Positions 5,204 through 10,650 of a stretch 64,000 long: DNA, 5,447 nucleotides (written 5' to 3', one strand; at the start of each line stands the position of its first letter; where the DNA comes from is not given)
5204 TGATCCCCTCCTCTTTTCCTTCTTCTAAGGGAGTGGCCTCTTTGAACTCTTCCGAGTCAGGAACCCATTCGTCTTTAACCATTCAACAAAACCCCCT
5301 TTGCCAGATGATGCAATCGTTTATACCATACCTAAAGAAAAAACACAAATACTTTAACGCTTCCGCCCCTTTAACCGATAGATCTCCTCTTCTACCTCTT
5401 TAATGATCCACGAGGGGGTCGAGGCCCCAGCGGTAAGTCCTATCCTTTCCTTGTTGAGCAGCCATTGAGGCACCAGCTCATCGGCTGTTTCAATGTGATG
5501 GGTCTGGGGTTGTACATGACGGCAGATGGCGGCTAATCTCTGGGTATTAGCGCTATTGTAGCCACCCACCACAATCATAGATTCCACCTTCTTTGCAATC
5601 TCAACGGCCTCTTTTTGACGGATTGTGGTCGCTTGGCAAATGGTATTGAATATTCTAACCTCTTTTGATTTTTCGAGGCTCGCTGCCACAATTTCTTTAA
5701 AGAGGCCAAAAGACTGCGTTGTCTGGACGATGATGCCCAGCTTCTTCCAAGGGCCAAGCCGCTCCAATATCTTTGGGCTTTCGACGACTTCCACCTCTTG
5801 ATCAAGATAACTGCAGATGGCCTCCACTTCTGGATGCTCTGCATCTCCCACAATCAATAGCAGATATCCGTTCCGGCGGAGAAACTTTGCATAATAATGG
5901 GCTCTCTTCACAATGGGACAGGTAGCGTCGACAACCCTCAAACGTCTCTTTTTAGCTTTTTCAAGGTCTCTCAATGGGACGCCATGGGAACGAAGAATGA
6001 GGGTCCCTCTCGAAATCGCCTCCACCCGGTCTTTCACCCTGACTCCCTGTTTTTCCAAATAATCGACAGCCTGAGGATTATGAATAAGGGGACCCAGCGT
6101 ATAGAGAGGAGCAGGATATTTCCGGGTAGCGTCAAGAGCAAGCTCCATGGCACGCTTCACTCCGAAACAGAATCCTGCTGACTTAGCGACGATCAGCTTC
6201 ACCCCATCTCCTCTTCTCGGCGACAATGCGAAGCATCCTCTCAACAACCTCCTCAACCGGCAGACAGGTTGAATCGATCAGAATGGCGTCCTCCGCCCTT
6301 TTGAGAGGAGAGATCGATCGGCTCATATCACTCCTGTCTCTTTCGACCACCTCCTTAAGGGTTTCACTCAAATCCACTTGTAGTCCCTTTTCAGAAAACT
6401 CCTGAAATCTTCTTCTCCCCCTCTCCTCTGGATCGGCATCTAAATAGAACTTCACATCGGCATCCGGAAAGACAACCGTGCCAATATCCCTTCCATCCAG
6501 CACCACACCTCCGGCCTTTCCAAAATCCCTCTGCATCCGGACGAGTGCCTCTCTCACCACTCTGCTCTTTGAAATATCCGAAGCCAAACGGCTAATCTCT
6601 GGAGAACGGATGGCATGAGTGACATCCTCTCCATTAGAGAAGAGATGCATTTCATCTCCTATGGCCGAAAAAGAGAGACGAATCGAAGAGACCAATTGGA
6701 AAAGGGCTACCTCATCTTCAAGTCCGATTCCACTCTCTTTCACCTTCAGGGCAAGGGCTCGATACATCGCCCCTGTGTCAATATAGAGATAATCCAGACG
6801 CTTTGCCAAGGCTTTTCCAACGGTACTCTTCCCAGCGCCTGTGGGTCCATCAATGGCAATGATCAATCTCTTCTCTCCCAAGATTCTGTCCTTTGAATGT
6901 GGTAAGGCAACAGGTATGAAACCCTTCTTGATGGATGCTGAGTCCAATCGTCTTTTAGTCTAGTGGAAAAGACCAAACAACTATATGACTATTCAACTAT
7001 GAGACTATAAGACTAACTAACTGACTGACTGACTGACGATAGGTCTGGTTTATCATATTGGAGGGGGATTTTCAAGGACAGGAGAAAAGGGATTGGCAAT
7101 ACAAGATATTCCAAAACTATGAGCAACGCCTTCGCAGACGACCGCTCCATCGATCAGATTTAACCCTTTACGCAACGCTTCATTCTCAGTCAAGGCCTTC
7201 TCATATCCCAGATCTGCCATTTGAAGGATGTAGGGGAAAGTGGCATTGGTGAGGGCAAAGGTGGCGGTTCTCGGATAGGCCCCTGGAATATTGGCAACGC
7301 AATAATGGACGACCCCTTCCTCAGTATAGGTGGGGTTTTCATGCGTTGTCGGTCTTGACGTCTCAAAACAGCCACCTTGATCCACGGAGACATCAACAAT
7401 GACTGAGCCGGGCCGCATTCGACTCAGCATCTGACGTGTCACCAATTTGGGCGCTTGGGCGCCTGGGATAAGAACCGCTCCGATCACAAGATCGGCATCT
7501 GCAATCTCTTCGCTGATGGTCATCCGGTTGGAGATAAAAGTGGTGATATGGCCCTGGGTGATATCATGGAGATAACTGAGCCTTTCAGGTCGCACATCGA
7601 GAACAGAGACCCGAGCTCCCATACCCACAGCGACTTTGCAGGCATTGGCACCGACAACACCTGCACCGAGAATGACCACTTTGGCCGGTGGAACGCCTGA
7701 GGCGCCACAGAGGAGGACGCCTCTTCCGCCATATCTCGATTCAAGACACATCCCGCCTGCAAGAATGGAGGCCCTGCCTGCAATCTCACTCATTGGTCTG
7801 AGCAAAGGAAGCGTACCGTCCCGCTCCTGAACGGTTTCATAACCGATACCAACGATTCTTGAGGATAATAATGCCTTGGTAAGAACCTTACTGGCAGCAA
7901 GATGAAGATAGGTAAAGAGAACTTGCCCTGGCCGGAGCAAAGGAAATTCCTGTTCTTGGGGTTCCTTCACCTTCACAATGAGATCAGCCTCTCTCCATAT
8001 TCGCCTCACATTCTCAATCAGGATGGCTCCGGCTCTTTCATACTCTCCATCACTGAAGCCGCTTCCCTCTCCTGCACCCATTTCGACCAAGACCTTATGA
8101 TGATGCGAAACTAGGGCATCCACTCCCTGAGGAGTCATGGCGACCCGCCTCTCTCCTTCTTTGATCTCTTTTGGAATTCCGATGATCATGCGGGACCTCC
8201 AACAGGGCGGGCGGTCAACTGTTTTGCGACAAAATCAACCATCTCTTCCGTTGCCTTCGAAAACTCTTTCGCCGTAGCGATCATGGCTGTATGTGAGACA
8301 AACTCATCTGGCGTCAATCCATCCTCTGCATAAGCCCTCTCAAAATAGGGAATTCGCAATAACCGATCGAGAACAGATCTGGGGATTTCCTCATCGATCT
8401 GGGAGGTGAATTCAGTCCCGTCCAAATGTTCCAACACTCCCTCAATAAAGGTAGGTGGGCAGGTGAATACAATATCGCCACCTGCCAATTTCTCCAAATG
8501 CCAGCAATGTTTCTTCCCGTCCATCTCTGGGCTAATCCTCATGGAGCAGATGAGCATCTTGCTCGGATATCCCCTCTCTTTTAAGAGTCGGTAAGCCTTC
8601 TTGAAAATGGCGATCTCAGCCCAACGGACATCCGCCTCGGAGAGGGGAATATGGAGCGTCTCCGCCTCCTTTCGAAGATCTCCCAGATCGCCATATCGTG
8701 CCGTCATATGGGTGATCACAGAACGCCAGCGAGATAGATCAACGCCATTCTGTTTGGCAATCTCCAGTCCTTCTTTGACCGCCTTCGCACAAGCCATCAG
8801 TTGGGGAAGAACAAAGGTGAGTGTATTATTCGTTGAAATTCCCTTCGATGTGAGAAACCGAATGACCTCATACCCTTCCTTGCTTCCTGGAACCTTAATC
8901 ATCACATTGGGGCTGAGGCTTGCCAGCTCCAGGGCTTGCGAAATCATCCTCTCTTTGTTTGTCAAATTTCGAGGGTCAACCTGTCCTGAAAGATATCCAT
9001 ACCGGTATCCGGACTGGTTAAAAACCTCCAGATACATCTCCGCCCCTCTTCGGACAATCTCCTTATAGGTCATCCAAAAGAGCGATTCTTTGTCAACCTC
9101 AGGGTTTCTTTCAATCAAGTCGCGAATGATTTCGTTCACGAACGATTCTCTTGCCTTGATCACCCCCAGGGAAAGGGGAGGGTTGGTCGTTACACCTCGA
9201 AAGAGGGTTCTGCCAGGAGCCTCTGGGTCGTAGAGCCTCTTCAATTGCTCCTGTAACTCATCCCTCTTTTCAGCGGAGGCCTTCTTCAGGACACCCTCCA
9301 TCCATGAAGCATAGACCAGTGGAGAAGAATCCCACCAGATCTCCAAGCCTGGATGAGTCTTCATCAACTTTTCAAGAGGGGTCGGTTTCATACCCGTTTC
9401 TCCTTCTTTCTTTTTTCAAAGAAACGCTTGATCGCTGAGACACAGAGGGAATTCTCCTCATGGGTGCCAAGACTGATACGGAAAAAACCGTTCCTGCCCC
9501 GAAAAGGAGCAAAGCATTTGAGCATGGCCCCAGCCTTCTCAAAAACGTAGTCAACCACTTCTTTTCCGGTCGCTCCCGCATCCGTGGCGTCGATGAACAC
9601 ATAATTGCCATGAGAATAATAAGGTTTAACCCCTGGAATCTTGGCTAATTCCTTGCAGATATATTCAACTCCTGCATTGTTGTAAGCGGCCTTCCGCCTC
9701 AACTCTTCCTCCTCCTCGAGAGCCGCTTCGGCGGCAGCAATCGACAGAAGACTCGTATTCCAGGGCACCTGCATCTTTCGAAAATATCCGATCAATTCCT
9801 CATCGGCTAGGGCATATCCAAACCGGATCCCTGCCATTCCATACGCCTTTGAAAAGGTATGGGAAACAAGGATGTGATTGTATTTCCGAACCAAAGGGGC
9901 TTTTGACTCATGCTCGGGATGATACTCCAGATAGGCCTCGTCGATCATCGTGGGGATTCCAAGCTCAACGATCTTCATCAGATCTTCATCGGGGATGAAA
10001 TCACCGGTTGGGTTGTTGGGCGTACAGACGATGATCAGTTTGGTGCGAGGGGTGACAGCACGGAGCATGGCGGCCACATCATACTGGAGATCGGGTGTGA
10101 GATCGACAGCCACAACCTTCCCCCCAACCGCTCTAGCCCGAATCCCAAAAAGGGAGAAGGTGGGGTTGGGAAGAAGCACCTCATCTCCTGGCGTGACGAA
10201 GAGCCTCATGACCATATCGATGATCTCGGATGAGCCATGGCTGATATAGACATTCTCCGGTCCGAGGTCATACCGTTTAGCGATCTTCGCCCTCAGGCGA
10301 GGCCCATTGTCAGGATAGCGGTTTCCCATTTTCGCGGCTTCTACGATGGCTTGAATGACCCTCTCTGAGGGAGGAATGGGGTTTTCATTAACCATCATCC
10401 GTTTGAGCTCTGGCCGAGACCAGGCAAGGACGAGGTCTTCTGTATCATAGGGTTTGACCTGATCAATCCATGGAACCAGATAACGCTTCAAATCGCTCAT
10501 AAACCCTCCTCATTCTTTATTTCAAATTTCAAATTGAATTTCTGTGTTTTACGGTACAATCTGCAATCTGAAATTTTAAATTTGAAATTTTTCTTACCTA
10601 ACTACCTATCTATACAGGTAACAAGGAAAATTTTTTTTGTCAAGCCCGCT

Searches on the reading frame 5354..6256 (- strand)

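Call 7: search_protein_families(library=ncbifam, proteins=[window:5354-6256:-])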
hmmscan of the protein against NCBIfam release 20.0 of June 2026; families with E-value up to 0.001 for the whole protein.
window:5354-6256:- (300 aa): 8 families
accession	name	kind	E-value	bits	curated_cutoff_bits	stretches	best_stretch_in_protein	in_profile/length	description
NF000907.0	PRK00087.1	equivalog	1.6e-99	334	624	1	20-296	2-279/671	bifunctional 4-hydroxy-3-methylbut-2-enyl diphosphate reductase/30S ribosomal protein S1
NF009024.0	PRK12360.1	equivalog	3.5e-86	289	387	1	20-292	2-278/281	4-hydroxy-3-methylbut-2-enyl diphosphate reductase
TIGR00216.1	ispH_lytB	equivalog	7.5e-82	274.7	187.85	1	21-292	2-279/282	4-hydroxy-3-methylbut-2-enyl diphosphate reductase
NF002187.0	PRK01045.1-1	equivalog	1.4e-80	270.4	276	1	20-295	2-278/282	4-hydroxy-3-methylbut-2-enyl diphosphate reductase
NF002190.0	PRK01045.1-4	subfamily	2.3e-54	184.4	389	1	19-290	7-287/321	4-hydroxy-3-methylbut-2-enyl diphosphate reductase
NF002188.0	PRK01045.1-2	equivalog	3.7e-52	177.3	420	1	20-296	2-285/315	4-hydroxy-3-methylbut-2-enyl diphosphate reductase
NF002189.0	PRK01045.1-3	equivalog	1.6e-47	162.1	444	1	19-291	14-292/326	4-hydroxy-3-methylbut-2-enyl diphosphate reductase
NF009911.0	PRK13371.1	equivalog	6.7e-39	134.1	440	2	18-157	54-201/405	4-hydroxy-3-methylbut-2-enyl diphosphate reductase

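Call 8: search_protein_families(library=pfam, proteins=[window:5354-6256:-])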
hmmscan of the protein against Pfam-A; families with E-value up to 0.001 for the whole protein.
window:5354-6256:- (300 aa): 1 family
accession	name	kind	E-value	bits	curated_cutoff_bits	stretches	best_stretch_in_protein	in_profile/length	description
PF02401.23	LYTB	-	3e-90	302.6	24.5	1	22-292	2-266/267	LytB protein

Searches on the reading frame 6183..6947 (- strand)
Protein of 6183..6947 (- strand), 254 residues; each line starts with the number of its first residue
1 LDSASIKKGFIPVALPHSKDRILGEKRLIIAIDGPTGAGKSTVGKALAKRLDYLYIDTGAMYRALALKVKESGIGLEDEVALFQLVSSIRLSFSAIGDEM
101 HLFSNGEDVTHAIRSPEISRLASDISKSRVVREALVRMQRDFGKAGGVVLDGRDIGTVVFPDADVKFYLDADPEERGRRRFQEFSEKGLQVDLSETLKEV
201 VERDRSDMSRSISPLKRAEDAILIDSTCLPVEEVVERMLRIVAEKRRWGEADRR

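Call 7: search_protein_families(library=ncbifam, proteins=[window:6183-6947:-])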
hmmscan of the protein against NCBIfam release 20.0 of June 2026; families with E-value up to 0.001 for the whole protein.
window:6183-6947:- (254 aa): 21 families
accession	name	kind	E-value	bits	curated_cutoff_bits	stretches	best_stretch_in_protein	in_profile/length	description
NF010004.0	PRK13477.1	equivalog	4e-77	259.8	524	1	21-243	279-504/514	bifunctional pantoate--beta-alanine ligase/(d)CMP kinase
TIGR00017.1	cmk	equivalog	5.6e-75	251.7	135.55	1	27-240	2-215/217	(d)CMP kinase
NF008816.0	PRK11860.1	equivalog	6.8e-59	199.6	943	1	29-247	445-659/662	bifunctional 3-phosphoshikimate 1-carboxyvinyltransferase/cytidylate kinase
NF007071.0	PRK09518.1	equivalog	2.5e-48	165.1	953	1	27-245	4-228/706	bifunctional cytidylate kinase/GTPase Der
TIGR02173.1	cyt_kin_arch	equivalog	9.4e-11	42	102.1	1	28-67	1-39/169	(d)CMP kinase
NF003012.0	PRK03839.1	equivalog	4.1e-07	30.1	152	1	29-61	2-34/180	putative kinase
NF040667.1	hom_kin_desulfo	exception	3.6e-06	26.9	197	1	31-64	4-37/163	homoserine kinase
NF002988.0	PRK03731.1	equivalog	8.1e-06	25.7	161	1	32-63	7-38/174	shikimate kinase AroL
NF003456.0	PRK05057.1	equivalog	1.7e-05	24.8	195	1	25-58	3-35/173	shikimate kinase AroK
NF006746.0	PRK09270.1-5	subfamily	4.9e-05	22.3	250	1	24-52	18-46/210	nucleoside/nucleotide kinase family protein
NF006743.0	PRK09270.1-2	equivalog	5.9e-05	22.2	227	0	22-52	23-53/217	nucleoside/nucleotide kinase family protein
NF006744.0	PRK09270.1-3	equivalog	6.5e-05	22.5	281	1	24-51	20-47/213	nucleoside/nucleotide kinase family protein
NF010553.0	PRK13947.1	equivalog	0.0002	21.6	204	0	31-65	5-39/173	shikimate kinase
NF001383.0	PRK00279.2-1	equivalog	0.0003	20.5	225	1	29-66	2-39/212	adenylate kinase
TIGR01351.1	adk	subfamily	0.00032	20.4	168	1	32-86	4-58/212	adenylate kinase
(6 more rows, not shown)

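Call 8: search_protein_families(library=pfam, proteins=[window:6183-6947:-])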
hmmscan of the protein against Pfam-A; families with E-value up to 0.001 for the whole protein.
window:6183-6947:- (254 aa): 5 families
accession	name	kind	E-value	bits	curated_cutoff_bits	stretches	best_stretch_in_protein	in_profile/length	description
PF02224.24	Cytidylate_kin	-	4.4e-73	245.9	26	1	30-242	1-209/211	Cytidylate kinase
PF13189.12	Cytidylate_kin2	-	3.6e-10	40.7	28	1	29-183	1-131/176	Cytidylate kinase-like family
PF13238.12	AAA_18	-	1e-07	32.9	29.4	1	30-179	1-107/128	AAA domain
PF13207.12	AAA_17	-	1.3e-05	25.9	27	0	34-68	2-36/136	AAA domain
PF01202.28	SKI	-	2.7e-05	24.8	22.1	1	37-59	2-24/159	Shikimate kinase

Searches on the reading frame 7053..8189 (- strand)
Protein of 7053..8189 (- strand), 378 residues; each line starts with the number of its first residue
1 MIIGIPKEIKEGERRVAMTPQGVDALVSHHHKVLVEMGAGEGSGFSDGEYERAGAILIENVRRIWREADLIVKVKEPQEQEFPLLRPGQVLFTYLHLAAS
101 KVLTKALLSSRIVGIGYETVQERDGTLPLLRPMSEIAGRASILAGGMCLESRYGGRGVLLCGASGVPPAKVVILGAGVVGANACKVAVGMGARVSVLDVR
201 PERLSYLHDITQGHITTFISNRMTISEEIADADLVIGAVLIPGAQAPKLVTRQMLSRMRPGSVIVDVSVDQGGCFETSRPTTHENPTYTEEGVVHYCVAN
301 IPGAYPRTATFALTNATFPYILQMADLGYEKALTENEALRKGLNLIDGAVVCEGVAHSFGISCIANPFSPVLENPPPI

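Call 7: search_protein_families(library=ncbifam, proteins=[window:7053-8189:-])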
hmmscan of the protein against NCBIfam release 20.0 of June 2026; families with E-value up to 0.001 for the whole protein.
window:7053-8189:- (378 aa): 10 families
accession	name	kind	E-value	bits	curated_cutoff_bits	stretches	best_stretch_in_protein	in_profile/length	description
TIGR00518.1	alaDH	equivalog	3.7e-149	496.7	391.85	1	1-362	1-361/370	alanine dehydrogenase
NF006942.0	PRK09424.1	equivalog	9.6e-54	182.9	383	2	1-203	1-200/510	Re/Si-specific NAD(P)(+) transhydrogenase subunit alpha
TIGR00561.1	pntA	equivalog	1.3e-43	149.4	444.4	2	3-202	2-198/511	Re/Si-specific NAD(P)(+) transhydrogenase subunit alpha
NF006162.0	PRK08306.1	equivalog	1e-07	31.6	261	1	169-275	155-251/297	dipicolinate synthase subunit DpsA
TIGR02853.1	spore_dpaA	equivalog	6.1e-07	29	319.65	1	169-274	152-246/287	dipicolinic acid synthetase subunit A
NF009127.0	PRK12480.1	equivalog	2.9e-05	23.2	579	1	170-268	148-234/330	D-lactate dehydrogenase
NF041097.1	keto_inos_dh_IolM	equivalog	0.00017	20.4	450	1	157-271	196-314/389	scyllo-inosose 3-dehydrogenase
NF003585.0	PRK05249.1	equivalog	0.00023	19.9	465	1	168-225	176-234/464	Si-specific NAD(P)(+) transhydrogenase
NF007642.0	PRK10309.1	equivalog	0.00039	19.7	550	1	163-226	156-218/347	galactitol-1-phosphate 5-dehydrogenase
TIGR03201.1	dearomat_had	equivalog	0.0009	18.4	338.65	0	171-209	170-208/349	6-hydroxycyclohex-1-ene-1-carbonyl-CoA dehydrogenase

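Call 8: search_protein_families(library=pfam, proteins=[window:7053-8189:-])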
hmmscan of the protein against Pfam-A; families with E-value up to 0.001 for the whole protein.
window:7053-8189:- (378 aa): 3 families
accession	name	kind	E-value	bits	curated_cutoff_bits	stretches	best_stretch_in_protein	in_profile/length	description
PF01262.27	AlaDh_PNT_C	-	2.9e-85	285.5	23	1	142-352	2-213/214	Alanine dehydrogenase/PNT, C-terminal domain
PF05222.21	AlaDh_PNT_N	-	6.3e-48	162.9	30.4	1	4-137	1-136/136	Alanine dehydrogenase/PNT, N-terminal domain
PF02826.25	2-Hacid_dh_C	-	1.9e-05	24.6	25.1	1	169-268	37-127/178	D-isomer specific 2-hydroxyacid dehydrogenase, NAD binding domain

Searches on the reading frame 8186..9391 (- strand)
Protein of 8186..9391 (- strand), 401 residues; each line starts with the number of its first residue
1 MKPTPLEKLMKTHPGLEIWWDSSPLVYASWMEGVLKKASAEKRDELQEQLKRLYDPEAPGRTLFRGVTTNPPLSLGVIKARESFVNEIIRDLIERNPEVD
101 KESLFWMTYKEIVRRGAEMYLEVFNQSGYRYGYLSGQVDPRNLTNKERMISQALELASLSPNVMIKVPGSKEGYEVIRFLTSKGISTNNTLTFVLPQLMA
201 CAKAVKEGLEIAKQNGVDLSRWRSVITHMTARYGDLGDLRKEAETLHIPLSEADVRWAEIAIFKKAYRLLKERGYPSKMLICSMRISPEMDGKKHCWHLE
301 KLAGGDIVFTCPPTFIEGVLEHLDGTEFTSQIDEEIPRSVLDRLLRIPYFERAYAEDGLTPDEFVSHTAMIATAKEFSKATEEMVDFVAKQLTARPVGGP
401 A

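Call 7: search_protein_families(library=ncbifam, proteins=[window:8186-9391:-])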
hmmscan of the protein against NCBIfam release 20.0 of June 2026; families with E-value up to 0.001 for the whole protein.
window:8186-9391:- (401 aa): 9 families
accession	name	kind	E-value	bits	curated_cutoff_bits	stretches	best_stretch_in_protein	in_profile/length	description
NF002881.0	PRK03343.1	subfamily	1.1e-25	90.5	367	1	64-271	40-244/370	transaldolase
TIGR00876.1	tal_mycobact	equivalog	1.4e-19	70.7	233.75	1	43-233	12-197/350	transaldolase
NF007080.0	PRK09533.1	equivalog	1.8e-19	69.1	712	1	64-232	39-207/949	bifunctional transaldolase/phosoglucose isomerase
NF003026.0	PRK03903.1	equivalog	4.2e-18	65.6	344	1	63-227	29-183/323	transaldolase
TIGR00875.1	fsa_talC_mipB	equivalog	2.5e-11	43.4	245.95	1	145-204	62-121/213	fructose-6-phosphate aldolase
TIGR00874.1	talAB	equivalog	1.3e-07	31.2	396.2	1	66-204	29-168/317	transaldolase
NF009296.0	PRK12653.1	subfamily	1.3e-05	25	306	1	144-202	63-121/220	fructose-6-phosphate aldolase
NF009001.0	PRK12346.1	subfamily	0.00055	19.6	439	0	67-204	31-169/316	transaldolase A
NF008965.0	PRK12309.1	equivalog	0.00061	18.9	550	0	146-204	115-174/392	transaldolase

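Call 8: search_protein_families(library=pfam, proteins=[window:8186-9391:-])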
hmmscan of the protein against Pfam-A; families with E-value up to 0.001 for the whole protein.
window:8186-9391:- (401 aa): 1 family
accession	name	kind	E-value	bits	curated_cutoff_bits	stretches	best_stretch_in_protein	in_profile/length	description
PF00923.25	TAL_FSA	-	2.1e-29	103.2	27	1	63-325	19-238/285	Transaldolase/Fructose-6-phosphate aldolase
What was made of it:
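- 7053..10500 (-): Target operon: HisC-like aminotransferase (9388-10500), divergent transaldolase-family protein (8186-9391), alanine dehydrogenase (7053-8189). NCBIfam and Pfam (calls 7, 8).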

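Call 40: search_solved_structures(query=window:8186-9391:-, max_evalue=0.001)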
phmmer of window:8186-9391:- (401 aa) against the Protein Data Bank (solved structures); distinct sequences matched with E-value up to 0.001: 28.
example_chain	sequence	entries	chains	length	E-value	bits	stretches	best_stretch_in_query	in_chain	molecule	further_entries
3r5e_A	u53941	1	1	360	7.6e-16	61.5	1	65-322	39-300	Transaldolase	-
3r8r_A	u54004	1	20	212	4.5e-08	35.9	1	145-204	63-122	Transaldolase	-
7bbw_A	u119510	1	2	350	5.1e-07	32.4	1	65-230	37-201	Transaldolase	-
7bbx_A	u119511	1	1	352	7e-07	32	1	66-230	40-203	Transaldolase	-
3clm_A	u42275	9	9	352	7e-07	32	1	66-230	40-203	Transaldolase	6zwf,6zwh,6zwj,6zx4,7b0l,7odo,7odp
7oey_A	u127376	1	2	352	7.1e-07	31.9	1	66-230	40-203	Transaldolase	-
1vpx_A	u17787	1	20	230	2.1e-06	30.4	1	145-205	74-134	PROTEIN (Transaldolase (EC 2.2.1.2))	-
1wx0_A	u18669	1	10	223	3.5e-06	29.7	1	145-204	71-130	transaldolase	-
9ui2_A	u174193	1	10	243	4.1e-06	29.4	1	145-204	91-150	Probable transaldolase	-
6yre_A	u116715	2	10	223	7.3e-05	25.3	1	144-204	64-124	Probable transaldolase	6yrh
4xz9_A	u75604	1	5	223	8.1e-05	25.2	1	144-204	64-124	Probable transaldolase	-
6yrt_A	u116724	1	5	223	8.8e-05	25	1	144-204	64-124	Transaldolase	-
6ys0_A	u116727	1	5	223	9.4e-05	25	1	144-204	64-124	Probable transaldolase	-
3s0c_A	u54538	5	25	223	9.5e-05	24.9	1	144-204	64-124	Probable transaldolase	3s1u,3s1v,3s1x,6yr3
6yrm_A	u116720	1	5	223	9.5e-05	24.9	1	144-204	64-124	Probable transaldolase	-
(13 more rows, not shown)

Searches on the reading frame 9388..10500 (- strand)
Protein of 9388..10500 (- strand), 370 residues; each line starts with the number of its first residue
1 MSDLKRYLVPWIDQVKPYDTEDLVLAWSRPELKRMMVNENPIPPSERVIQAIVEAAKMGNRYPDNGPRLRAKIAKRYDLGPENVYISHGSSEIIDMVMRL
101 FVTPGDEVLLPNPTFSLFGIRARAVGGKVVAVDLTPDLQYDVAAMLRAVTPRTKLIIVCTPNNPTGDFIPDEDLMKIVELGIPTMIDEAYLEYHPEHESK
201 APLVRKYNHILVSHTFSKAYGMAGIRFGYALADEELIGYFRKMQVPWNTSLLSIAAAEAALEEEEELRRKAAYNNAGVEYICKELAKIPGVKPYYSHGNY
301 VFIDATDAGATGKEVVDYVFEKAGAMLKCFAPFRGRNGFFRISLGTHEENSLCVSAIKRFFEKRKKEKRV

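Call 7: search_protein_families(library=ncbifam, proteins=[window:9388-10500:-])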
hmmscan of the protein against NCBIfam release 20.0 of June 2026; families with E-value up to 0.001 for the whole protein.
window:9388-10500:- (370 aa): 68 families (the best 25 are shown)
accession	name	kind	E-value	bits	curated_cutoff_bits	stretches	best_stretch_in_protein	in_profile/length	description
TIGR01141.1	hisC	equivalog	3.9e-85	285.8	276.55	1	13-359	5-348/349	histidinol-phosphate transaminase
NF002878.0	PRK03321.1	subfamily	6.8e-66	222.4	374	1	34-362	26-350/352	histidinol-phosphate transaminase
NF003496.0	PRK05166.1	equivalog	7.8e-60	202.6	540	1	27-360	33-369/373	histidinol-phosphate transaminase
NF002877.0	PRK03317.1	equivalog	2.1e-51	174.9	409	1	34-365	35-371/374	histidinol-phosphate transaminase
TIGR01140.1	L_thr_O3P_dcar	equivalog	1.2e-50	172.5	290.55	1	37-357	24-330/331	threonine-phosphate decarboxylase CobD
NF041364.1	GntC_guanitoxin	equivalog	5.3e-47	160.4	415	1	48-360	20-353/356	guanitoxin biosynthesis PLP-dependent (S)-gamma-hydroxy-L-arginine cyclodehydratase GntC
NF006580.0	PRK09105.1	subfamily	4.2e-45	154.2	444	1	35-360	51-370/375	pyridoxal phosphate-dependent aminotransferase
NF006014.0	PRK08153.1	equivalog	6.8e-44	150.2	510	1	31-362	34-365/370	pyridoxal phosphate-dependent aminotransferase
NF002726.0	PRK02610.1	equivalog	1.6e-40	139.2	391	1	6-364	3-372/374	histidinol-phosphate transaminase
NF051461.1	pyoverd_PtaA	equivalog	1.9e-37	128.8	500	1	34-349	38-348/359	pyoverdine biosynthesis transaminase PtaA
NF004870.0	PRK06225.1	equivalog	6.5e-33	114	351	1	27-326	25-336/380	pyridoxal phosphate-dependent aminotransferase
TIGR03947.1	viomycin_VioD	equivalog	3.3e-31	108.5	390.9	1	65-243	52-237/359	capreomycidine synthase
NF005915.1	PRK07908.1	equivalog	1.6e-30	106.6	360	1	35-313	17-291/332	Rv2231c family histidinol phosphate aminotransferase CobC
NF004770.0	PRK06108.1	subfamily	3.3e-30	105.2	422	1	67-316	76-349/396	pyridoxal phosphate-dependent aminotransferase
NF041091.1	asp_aminotase_Arch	equivalog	9.9e-29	100.3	550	1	46-350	43-363/376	aspartate aminotransferase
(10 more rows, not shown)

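Call 8: search_protein_families(library=pfam, proteins=[window:9388-10500:-])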
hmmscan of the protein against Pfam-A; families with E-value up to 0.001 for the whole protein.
window:9388-10500:- (370 aa): 4 families
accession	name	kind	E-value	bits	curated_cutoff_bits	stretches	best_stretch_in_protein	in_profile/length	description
PF00155.27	Aminotran_1_2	-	1.2e-54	186.3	19.7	1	37-356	8-360/361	Aminotransferase class I and II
PF01041.23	DegT_DnrJ_EryC1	-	6.1e-06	26.1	19.8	1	98-158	57-118/360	DegT/DnrJ/EryC1/StrS aminotransferase family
PF00266.25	Aminotran_5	-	9.5e-05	22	21.5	1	68-189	47-177/371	Aminotransferase class-V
PF04864.19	Alliinase_C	-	0.00017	21.1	22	1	150-236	135-212/363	Allinase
